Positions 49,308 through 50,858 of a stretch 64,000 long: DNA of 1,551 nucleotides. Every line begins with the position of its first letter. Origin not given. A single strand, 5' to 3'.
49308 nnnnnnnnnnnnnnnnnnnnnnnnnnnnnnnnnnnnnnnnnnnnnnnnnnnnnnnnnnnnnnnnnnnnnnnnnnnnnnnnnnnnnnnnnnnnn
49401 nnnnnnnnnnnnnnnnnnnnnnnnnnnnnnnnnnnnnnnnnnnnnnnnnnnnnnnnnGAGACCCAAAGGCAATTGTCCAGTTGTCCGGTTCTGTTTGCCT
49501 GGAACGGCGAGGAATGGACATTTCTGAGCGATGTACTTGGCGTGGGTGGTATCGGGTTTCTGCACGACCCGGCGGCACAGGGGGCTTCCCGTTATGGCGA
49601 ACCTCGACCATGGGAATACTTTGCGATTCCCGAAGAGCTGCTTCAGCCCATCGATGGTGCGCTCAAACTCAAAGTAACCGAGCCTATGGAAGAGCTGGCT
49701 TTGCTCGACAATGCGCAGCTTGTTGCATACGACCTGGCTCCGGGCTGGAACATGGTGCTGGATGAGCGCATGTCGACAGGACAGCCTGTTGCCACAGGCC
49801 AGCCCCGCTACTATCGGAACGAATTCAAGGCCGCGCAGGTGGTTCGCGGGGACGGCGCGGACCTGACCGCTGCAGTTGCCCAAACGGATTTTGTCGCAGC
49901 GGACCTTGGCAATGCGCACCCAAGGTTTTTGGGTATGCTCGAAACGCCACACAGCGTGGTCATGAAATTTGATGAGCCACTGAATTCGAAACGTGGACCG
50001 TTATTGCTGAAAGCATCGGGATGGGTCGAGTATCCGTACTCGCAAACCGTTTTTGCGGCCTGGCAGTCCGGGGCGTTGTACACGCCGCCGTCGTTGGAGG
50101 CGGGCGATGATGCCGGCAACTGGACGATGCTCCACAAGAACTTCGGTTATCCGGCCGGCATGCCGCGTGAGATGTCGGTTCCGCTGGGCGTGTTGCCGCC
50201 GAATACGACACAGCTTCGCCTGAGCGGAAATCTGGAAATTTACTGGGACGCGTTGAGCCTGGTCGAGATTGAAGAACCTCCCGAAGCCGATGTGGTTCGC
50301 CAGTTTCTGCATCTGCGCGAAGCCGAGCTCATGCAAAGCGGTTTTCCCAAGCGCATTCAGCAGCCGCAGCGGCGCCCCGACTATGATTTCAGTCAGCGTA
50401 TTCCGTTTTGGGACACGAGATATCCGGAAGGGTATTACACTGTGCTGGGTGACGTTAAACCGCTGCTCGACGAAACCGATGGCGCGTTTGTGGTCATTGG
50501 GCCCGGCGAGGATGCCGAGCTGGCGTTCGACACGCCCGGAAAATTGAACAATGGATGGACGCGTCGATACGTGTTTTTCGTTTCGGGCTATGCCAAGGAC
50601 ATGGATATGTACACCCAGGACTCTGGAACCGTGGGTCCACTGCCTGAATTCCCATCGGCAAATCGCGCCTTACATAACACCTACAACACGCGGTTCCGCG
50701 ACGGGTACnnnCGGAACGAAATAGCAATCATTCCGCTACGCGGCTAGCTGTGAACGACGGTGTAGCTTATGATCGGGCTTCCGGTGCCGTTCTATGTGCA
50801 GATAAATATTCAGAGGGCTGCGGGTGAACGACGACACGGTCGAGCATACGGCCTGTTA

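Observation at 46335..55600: Uncharacterised envelope gene cluster: CN-hydrolase + TPR/FG-GAP/UnbV giant lipoprotein + membrane pentaheme cytochrome-TPR fusion + CRTAC1-like protein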

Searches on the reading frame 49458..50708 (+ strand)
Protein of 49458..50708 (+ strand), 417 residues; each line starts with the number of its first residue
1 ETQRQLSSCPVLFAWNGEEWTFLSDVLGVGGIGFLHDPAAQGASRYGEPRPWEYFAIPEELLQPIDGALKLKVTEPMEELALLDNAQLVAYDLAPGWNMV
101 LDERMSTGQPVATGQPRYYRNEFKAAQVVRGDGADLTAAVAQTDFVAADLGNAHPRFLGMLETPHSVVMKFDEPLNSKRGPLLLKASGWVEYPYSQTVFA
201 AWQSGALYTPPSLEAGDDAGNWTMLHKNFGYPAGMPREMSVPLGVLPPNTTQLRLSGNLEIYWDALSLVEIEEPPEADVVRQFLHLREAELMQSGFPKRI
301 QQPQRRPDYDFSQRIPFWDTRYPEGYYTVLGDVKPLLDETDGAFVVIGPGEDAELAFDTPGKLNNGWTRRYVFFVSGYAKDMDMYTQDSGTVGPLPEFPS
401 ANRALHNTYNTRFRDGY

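Call 41: search_protein_families(library=pfam, max_evalue=10, proteins=[window:49458-50708:+])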
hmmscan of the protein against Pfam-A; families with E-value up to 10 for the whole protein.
window:49458-50708:+ (417 aa): 0 families

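Call 51: predict_structure(alignment_id=A3)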
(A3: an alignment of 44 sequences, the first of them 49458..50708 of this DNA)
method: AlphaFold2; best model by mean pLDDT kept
length: 417 residues; sequences in the alignment: 44
mean_pLDDT: 86.7   pTM: 0.88
mean pLDDT of the five models: 86.7, 84.6, 84.5, 83.3, 78.4
residues with pLDDT >= 90: 251; 70-90: 111; 50-70: 36; < 50: 19
segments of 3 or more residues with pLDDT < 50: 1-6, 389-395, 415-417
pLDDT, mean of each block of 10 residues (from residue 1): 53 97 81 72 76 91 97 86 93 98 88 95 98 96 92 91 95 96 95 80 89 97 95 81 97 96 96 97 97 91 88 77 67 91 85 97 97 87 52 50 81 56
secondary structure, 60 per line:
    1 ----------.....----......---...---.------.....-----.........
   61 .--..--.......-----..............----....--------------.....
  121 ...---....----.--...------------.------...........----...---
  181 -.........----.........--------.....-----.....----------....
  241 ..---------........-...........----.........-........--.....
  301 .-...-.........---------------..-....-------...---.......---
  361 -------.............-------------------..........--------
elements in order: E11-15 E20-25 H42-45 E52-58 E68-74 E80-93 E98-101 E116-123 E127-130 E160-170 E182-190 H195-203 E212-216 E222-226 E237-242 E252-259 E261-271 E279-284 E286-293 E296-301 E307-315 H334-337 E345-347 E351-357 E368-380 H400-409

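Call 53: fold_search(model_id=the predicted structure, library=pdb)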
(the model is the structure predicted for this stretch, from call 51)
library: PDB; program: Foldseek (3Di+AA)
matches with E <= 10: 1469; with E <= 0.001: 4
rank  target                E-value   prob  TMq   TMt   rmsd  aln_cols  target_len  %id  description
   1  3zn6_A                2.5e-04  0.44  0.10  0.16  19.9       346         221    9  VP16-VP17 complex, a complex of the two major capsid proteins of bacteriophage P23-77 (released 2013-05-15)
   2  3zmn_A                6.0e-04  0.33  0.10  0.16  20.1       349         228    9  VP17, a capsid protein of bacteriophage P23-77 (released 2013-05-15)
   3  3zmn_B                9.2e-04  0.28  0.10  0.16  20.0       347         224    9  VP17, a capsid protein of bacteriophage P23-77 (released 2013-05-15)
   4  8tar_L                9.7e-04  1.00  0.19  0.38   8.7       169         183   15  APC/C-CDH1-UBE2C-Ubiquitin-CyclinB-NTD (released 2023-09-27)
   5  2vm9                  2.2e-03  0.82  0.18  0.27  22.8       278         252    8  Native structure of the recombinant discoidin II of Dictyostelium discoideum at 1.75 angstrom (released 2008-07-01)
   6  6q6g_L                3.6e-03  0.99  0.16  0.32   7.9       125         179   19  Cryo-EM structure of the APC/C-Cdc20-Cdk2-cyclinA2-Cks2 complex, the D1 box class (released 2019-09-11)
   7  9occ_E                3.6e-03  0.06  0.09  0.06  24.6       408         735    9  Sf11 bacteriophage tail (released 2025-11-12)
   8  9gaw_L                4.7e-03  1.00  0.17  0.35   4.7       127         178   14  High-resolution structure of the Anaphase-promoting complex/cyclosome (APC/C) bound to co-activator Cdh1 (released 2024-08-14)
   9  7anm_C                4.7e-03  0.09  0.12  0.10  22.0       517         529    8  Nudaurelia capensis omega virus capsid: virus-like particles expressed in Nicotiana benthamiana (released 2021-08-25)
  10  5l9t_L                5.5e-03  0.99  0.22  0.47   6.7       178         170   13  Model of human Anaphase-promoting complex/Cyclosome (APC/C-CDH1) with E2 UBE2S poised for polyubiquitination where UBE (released 2016-10-26)
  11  2c26                  5.5e-03  0.30  0.16  0.23  20.7       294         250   12  Structural basis for the promiscuous specificity of the carbohydrate- binding modules from the beta-sandwich super famil (released 2005-10-18)
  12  2vme_A                6.2e-03  0.60  0.17  0.25  23.1       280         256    8  Structure of the wild-type discoidin II from Dictyostelium discoideum (released 2008-07-01)
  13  7vrn_C                6.2e-03  0.06  0.09  0.09  25.6       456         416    9  Structure of infectious bursal disease virus Gt strain (released 2022-03-30)
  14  4ui9_L                6.5e-03  0.99  0.21  0.44   6.4       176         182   13  Atomic structure of the human Anaphase-Promoting Complex (released 2015-06-17)
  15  7bve_A                6.9e-03  0.57  0.17  0.09  13.5       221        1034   16  Cryo-EM structure of Mycobacterium smegmatis arabinosyltransferase EmbC2-AcpM2 in complex with ethambutol (released 2020-04-29)
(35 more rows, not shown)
